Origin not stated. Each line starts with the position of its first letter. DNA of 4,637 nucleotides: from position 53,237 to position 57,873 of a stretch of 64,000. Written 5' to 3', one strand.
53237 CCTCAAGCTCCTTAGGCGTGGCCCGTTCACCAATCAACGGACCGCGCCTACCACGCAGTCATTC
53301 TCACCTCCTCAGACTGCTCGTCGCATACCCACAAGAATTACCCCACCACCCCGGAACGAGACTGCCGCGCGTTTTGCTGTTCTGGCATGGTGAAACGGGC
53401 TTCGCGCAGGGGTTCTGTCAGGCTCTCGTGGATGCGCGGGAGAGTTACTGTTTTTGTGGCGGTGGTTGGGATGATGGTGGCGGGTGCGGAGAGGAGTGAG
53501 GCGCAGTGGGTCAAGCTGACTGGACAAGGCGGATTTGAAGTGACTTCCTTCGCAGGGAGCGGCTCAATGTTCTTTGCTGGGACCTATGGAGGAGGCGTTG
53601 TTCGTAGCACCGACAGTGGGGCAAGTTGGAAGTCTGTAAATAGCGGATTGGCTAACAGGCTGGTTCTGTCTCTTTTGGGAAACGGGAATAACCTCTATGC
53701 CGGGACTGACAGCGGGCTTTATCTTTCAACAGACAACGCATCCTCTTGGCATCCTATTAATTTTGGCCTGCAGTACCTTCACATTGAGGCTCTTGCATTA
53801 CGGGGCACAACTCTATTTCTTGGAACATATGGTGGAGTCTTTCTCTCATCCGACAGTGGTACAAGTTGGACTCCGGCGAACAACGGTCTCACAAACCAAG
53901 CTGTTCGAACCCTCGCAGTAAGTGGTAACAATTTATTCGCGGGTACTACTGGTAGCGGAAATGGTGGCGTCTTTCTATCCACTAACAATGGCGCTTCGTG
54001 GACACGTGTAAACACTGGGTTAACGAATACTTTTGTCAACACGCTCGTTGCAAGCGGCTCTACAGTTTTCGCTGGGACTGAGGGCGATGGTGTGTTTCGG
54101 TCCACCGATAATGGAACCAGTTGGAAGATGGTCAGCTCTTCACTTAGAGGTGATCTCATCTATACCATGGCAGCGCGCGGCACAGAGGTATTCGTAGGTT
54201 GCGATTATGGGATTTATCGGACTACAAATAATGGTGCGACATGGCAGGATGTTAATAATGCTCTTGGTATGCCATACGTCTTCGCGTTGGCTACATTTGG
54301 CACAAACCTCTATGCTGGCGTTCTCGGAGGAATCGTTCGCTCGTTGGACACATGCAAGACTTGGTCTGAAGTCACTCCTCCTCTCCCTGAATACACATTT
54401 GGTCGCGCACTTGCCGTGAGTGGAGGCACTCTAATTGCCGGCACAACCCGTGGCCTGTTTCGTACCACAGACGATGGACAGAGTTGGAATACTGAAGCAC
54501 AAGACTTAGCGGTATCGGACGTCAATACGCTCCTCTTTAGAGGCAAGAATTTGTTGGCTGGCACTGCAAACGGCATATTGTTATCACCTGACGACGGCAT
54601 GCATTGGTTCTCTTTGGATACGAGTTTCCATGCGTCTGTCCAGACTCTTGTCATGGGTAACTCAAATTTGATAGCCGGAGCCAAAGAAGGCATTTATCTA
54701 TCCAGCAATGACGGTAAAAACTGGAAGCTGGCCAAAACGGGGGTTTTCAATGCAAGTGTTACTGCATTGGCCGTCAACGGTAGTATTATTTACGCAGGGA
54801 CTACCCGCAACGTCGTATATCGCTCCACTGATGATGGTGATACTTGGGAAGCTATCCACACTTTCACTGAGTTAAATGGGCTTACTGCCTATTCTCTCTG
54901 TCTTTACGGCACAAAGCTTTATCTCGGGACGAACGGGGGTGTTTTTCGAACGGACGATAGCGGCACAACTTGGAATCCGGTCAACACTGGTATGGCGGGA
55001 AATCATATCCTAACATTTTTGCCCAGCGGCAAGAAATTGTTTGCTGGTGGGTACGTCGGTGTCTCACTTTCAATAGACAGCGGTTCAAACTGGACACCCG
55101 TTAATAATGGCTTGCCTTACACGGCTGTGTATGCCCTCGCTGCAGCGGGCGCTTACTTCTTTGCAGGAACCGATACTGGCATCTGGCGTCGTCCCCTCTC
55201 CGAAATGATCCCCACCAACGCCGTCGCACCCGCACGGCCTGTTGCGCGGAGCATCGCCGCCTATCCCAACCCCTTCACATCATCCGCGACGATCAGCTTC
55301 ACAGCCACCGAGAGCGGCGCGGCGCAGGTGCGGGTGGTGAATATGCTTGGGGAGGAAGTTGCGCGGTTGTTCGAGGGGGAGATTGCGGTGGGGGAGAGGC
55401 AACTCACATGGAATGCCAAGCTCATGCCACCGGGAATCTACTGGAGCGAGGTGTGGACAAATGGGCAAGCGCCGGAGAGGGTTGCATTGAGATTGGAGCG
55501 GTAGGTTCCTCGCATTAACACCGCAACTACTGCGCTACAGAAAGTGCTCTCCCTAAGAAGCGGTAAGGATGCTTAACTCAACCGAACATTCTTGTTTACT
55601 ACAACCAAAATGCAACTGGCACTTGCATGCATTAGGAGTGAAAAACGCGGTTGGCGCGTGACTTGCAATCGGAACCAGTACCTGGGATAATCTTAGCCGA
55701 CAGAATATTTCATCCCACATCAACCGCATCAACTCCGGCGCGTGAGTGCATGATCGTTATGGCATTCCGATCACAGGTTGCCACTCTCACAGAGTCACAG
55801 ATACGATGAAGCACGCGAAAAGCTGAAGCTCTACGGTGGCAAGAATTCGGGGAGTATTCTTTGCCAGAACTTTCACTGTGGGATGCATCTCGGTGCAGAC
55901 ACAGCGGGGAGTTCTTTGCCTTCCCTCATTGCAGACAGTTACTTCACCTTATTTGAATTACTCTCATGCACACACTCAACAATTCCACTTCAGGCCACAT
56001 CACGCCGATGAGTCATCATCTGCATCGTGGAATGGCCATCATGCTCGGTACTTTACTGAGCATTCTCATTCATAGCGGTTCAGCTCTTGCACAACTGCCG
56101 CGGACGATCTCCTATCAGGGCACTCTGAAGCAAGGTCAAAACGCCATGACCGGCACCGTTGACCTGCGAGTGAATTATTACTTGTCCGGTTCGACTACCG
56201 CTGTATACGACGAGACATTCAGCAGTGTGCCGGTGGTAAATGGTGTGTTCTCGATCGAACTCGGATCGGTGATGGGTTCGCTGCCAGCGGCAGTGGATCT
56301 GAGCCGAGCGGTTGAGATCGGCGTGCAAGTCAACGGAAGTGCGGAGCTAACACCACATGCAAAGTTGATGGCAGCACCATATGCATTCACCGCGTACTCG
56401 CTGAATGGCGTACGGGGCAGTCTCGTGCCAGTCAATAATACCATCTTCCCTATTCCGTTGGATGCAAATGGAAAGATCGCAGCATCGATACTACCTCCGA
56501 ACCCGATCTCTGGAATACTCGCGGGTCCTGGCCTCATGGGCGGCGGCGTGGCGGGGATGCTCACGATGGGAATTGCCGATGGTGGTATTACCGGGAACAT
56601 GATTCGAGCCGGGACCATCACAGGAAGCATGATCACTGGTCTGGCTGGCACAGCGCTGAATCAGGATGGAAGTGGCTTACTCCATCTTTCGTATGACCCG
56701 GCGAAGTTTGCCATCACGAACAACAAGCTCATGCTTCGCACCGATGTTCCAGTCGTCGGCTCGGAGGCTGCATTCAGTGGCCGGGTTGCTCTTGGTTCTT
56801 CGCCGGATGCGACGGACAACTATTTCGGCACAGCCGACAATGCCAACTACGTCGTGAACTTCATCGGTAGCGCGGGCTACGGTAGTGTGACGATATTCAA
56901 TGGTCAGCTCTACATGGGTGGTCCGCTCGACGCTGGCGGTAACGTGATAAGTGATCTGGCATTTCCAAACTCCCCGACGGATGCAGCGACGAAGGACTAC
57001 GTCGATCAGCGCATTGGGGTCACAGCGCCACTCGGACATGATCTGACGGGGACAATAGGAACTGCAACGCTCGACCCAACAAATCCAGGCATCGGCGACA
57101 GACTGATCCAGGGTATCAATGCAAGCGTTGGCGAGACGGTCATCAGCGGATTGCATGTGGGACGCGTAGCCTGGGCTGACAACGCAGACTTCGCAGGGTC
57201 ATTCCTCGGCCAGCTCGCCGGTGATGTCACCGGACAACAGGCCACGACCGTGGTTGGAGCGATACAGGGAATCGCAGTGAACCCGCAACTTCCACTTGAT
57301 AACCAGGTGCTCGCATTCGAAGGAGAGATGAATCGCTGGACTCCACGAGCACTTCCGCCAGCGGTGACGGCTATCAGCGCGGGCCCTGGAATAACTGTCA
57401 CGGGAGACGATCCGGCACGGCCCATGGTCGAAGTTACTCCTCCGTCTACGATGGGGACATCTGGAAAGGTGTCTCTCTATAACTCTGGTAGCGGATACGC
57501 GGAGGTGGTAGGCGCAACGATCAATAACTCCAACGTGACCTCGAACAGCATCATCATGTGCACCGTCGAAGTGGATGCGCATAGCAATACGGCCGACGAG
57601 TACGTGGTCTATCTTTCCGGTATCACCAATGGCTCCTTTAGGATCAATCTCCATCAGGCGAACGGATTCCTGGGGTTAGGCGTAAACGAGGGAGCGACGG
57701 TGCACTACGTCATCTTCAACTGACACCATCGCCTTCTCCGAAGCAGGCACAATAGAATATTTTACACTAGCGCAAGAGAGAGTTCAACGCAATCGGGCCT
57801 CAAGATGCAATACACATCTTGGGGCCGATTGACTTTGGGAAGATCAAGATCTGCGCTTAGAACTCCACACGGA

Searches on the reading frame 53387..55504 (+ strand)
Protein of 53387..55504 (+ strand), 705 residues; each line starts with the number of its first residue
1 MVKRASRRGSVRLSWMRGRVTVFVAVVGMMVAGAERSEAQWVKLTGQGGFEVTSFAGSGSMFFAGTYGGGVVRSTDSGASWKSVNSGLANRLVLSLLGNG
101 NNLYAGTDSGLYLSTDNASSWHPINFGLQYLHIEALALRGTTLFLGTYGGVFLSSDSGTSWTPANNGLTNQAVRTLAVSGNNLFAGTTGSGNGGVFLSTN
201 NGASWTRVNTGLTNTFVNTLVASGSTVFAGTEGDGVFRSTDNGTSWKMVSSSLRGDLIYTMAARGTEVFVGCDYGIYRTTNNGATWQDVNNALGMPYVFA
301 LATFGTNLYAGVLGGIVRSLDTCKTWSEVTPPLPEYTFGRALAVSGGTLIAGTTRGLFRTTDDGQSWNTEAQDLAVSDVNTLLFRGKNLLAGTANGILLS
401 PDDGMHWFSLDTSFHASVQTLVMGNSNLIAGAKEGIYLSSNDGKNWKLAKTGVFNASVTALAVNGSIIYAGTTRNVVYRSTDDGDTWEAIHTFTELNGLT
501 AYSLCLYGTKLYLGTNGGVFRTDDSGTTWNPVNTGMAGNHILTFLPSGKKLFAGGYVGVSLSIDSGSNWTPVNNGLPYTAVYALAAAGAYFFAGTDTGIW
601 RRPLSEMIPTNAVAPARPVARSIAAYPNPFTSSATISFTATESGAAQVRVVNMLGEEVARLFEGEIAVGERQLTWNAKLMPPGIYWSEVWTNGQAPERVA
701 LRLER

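Call 24: search_protein_families(library=pfam, proteins=[window:53387-55504:+], max_evalue=0.001)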
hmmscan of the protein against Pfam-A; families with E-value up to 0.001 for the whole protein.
window:53387-55504:+ (705 aa): 7 families
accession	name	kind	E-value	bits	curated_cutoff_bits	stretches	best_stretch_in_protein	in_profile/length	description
PF15902.12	Sortilin-Vps10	-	1.6e-26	93.6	33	2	476-551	2-82/446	Sortilin, neurotensin receptor 3,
PF19755.4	DUF6242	-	7.9e-14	52.5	29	0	459-529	147-217/217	Domain of unknown function (DUF6242)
PF14870.12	PSII_BNR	-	1.5e-11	44.6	27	1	427-560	31-163/303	Photosynthesis system II assembly factor YCF48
PF18962.6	Por_Secre_tail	-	4.5e-07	30.5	27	1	626-693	2-66/75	Secretion system C-terminal sorting domain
PF02012.26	BNR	-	1.2e-06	28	27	0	237-247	1-11/12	BNR/Asp-box repeat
PF13859.12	BNR_3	-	0.00035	20.5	27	0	357-494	92-218/308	BNR repeat-like domain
PF10647.15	Gmad1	-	0.00068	20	20.5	0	202-251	193-241/251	Lipoprotein LpqB beta-propeller domain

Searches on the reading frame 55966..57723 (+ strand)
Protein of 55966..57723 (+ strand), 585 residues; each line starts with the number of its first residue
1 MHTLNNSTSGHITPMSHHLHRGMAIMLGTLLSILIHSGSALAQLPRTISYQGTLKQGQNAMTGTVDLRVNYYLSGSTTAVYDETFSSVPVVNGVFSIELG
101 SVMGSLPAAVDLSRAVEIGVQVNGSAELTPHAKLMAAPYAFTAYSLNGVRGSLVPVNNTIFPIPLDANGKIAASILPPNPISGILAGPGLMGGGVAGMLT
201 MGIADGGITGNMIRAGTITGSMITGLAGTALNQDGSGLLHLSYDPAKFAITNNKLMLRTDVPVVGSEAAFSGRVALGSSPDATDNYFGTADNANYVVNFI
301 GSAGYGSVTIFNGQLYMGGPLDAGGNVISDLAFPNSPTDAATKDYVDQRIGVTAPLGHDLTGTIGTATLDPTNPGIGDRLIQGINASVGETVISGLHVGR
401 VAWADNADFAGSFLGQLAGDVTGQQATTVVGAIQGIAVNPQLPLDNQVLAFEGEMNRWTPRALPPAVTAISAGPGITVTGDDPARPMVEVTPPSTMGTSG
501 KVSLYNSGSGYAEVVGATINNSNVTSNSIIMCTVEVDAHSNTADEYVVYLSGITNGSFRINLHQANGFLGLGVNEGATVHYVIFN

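Call 24: search_protein_families(library=pfam, proteins=[window:55966-57723:+], max_evalue=0.001)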
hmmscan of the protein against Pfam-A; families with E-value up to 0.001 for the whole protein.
window:55966-57723:+ (585 aa): 0 families

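Call 52: search_protein_families(library=ncbifam, proteins=[window:55966-57723:+], max_evalue=0.001)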
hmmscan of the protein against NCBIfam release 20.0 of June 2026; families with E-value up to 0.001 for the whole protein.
window:55966-57723:+ (585 aa): 1 family
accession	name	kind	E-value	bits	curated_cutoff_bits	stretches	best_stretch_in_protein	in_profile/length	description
NF053851.1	Bdello_MAT_N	subfamily_domain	3.7e-06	26.8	60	0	35-107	4-80/162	mosaic adhesive trimer family chimeric fiber protein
